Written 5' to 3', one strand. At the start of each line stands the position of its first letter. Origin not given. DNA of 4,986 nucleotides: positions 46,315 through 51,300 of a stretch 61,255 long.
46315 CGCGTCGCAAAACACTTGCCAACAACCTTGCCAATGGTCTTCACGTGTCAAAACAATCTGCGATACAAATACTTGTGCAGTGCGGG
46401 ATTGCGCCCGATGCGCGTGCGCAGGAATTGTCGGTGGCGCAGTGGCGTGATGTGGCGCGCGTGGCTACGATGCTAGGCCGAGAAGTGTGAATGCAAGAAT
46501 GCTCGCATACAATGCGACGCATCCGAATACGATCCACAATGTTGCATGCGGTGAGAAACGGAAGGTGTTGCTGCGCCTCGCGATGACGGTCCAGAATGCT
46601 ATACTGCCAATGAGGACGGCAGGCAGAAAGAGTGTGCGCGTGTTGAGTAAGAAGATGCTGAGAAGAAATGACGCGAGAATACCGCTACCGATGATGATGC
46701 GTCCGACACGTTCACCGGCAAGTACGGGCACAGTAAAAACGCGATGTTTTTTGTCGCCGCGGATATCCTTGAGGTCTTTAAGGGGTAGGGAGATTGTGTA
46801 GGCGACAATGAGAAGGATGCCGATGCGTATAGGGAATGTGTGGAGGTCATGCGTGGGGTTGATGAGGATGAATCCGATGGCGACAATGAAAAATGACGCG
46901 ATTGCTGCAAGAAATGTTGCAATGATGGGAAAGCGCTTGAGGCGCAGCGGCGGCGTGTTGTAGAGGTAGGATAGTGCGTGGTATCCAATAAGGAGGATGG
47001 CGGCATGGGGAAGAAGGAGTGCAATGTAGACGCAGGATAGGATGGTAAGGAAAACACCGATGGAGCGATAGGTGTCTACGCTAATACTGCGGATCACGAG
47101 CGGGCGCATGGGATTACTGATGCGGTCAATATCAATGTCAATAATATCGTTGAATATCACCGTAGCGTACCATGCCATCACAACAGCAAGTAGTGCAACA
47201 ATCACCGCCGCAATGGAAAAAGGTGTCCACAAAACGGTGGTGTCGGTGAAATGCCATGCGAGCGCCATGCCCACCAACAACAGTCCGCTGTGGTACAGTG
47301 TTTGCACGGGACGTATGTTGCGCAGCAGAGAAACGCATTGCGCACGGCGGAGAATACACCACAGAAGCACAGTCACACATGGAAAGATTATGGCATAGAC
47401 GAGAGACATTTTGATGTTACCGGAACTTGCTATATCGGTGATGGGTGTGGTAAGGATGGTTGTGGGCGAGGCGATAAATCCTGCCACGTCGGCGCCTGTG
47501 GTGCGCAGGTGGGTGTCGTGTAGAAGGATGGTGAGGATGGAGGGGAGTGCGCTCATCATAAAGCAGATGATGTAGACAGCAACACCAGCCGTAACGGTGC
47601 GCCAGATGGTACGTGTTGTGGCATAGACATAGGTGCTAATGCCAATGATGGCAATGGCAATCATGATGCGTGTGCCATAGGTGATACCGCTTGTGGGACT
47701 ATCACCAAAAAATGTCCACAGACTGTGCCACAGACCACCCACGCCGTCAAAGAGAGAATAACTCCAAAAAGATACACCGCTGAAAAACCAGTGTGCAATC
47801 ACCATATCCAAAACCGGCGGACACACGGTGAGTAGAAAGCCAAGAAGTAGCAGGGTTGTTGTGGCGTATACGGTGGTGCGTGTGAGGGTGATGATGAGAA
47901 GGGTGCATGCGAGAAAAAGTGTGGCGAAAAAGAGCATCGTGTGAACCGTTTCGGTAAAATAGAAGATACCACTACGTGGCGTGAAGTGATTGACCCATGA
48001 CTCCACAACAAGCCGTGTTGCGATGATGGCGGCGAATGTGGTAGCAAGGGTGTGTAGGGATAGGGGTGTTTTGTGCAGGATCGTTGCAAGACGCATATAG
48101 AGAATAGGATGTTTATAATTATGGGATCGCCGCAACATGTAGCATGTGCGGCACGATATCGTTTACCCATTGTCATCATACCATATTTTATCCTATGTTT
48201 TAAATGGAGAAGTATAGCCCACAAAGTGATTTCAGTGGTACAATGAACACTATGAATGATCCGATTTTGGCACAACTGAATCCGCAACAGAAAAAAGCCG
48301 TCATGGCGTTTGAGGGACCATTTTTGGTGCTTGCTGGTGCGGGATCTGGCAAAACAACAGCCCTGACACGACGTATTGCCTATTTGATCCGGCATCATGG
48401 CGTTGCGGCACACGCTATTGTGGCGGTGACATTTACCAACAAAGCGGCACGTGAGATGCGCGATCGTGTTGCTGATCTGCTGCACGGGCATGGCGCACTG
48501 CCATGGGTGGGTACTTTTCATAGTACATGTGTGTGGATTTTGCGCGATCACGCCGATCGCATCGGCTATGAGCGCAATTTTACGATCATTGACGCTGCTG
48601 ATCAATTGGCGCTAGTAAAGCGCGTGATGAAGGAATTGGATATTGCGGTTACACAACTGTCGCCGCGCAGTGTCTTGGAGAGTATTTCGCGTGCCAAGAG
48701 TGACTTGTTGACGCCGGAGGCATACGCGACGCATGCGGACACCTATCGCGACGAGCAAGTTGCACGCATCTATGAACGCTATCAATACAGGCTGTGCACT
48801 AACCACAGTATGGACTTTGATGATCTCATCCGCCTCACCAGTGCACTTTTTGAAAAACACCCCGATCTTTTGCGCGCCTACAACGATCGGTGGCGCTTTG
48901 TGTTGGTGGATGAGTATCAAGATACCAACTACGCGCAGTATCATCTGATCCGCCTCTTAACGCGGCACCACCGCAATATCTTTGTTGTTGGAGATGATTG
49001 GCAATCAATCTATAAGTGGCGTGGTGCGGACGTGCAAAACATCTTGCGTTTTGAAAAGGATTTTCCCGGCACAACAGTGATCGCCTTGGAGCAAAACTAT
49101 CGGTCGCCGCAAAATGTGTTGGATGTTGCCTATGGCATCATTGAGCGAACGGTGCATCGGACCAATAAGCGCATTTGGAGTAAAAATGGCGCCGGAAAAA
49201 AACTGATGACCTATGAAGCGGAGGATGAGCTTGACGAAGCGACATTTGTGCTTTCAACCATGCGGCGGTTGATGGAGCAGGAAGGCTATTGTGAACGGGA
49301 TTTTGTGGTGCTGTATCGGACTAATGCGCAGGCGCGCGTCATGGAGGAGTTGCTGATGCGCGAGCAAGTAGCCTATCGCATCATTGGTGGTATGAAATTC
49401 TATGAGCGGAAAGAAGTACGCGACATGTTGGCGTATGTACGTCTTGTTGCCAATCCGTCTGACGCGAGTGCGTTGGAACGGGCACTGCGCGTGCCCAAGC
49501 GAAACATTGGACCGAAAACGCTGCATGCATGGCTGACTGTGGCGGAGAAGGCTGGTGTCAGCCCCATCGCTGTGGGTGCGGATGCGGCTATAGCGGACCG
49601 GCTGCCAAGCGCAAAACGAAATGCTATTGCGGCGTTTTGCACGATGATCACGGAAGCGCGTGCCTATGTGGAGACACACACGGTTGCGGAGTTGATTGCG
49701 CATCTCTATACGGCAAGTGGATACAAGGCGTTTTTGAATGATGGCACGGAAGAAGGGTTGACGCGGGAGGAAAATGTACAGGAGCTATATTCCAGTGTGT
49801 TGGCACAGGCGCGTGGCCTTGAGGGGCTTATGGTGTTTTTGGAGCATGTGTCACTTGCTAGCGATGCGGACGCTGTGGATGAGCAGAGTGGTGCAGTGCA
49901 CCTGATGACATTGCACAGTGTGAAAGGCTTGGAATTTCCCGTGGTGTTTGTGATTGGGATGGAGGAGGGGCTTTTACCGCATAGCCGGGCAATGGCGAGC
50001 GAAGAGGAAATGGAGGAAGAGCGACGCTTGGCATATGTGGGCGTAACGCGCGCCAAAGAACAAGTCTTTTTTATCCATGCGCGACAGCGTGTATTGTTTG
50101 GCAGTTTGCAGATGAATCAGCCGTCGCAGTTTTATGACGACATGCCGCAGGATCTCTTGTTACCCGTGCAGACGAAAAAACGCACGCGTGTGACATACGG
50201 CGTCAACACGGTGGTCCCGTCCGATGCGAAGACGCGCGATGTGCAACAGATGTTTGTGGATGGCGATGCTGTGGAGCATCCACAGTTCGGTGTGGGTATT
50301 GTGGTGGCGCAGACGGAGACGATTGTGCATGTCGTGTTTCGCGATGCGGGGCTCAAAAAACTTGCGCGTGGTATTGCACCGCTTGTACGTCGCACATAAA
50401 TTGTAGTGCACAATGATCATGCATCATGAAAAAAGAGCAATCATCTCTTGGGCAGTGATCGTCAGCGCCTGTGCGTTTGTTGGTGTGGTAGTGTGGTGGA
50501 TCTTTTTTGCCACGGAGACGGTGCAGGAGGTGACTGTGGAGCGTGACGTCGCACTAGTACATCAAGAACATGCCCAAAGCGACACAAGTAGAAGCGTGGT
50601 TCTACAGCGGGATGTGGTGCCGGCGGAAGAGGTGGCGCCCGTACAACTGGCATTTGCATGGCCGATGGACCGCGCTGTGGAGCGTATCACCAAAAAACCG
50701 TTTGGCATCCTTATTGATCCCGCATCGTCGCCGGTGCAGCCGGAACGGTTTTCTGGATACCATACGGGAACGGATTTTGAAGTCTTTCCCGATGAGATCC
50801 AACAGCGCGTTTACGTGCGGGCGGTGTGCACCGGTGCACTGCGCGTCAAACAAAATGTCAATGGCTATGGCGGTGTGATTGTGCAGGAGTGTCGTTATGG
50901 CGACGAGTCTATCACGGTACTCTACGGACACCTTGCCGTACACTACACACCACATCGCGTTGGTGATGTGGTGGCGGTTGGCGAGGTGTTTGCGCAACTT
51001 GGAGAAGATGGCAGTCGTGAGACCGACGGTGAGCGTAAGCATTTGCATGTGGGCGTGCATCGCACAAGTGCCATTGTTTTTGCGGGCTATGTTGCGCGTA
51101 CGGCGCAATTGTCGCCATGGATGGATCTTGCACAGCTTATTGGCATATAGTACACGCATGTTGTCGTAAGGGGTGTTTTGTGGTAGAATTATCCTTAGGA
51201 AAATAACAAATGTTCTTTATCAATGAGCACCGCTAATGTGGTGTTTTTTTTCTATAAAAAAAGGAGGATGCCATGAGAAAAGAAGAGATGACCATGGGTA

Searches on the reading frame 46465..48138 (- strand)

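Call 38: search_protein_families(library=pfam, proteins=[window:46465-48138:-], max_evalue=0.01)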
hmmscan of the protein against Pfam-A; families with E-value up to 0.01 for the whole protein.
window:46465-48138:- (557 aa): 1 family
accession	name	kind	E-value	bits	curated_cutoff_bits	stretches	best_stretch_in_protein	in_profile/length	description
PF01040.23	UbiA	-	1.1e-25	90.9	34.2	1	306-519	16-229/250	UbiA prenyltransferase family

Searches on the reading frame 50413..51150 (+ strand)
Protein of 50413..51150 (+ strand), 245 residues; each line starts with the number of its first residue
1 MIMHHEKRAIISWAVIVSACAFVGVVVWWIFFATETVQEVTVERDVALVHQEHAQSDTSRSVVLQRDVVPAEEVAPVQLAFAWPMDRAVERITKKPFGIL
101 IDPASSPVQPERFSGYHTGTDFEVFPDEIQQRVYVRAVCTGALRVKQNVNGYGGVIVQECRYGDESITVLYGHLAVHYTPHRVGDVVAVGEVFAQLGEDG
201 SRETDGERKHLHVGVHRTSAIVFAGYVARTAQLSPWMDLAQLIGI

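Call 38: search_protein_families(library=pfam, proteins=[window:50413-51150:+], max_evalue=0.01)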
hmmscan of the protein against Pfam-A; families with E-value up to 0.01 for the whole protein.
window:50413-51150:+ (245 aa): 1 family
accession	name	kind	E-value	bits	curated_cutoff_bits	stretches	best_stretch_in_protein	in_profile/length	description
PF01551.29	Peptidase_M23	-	7.3e-08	32.9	28.7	1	116-218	2-90/96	Peptidase family M23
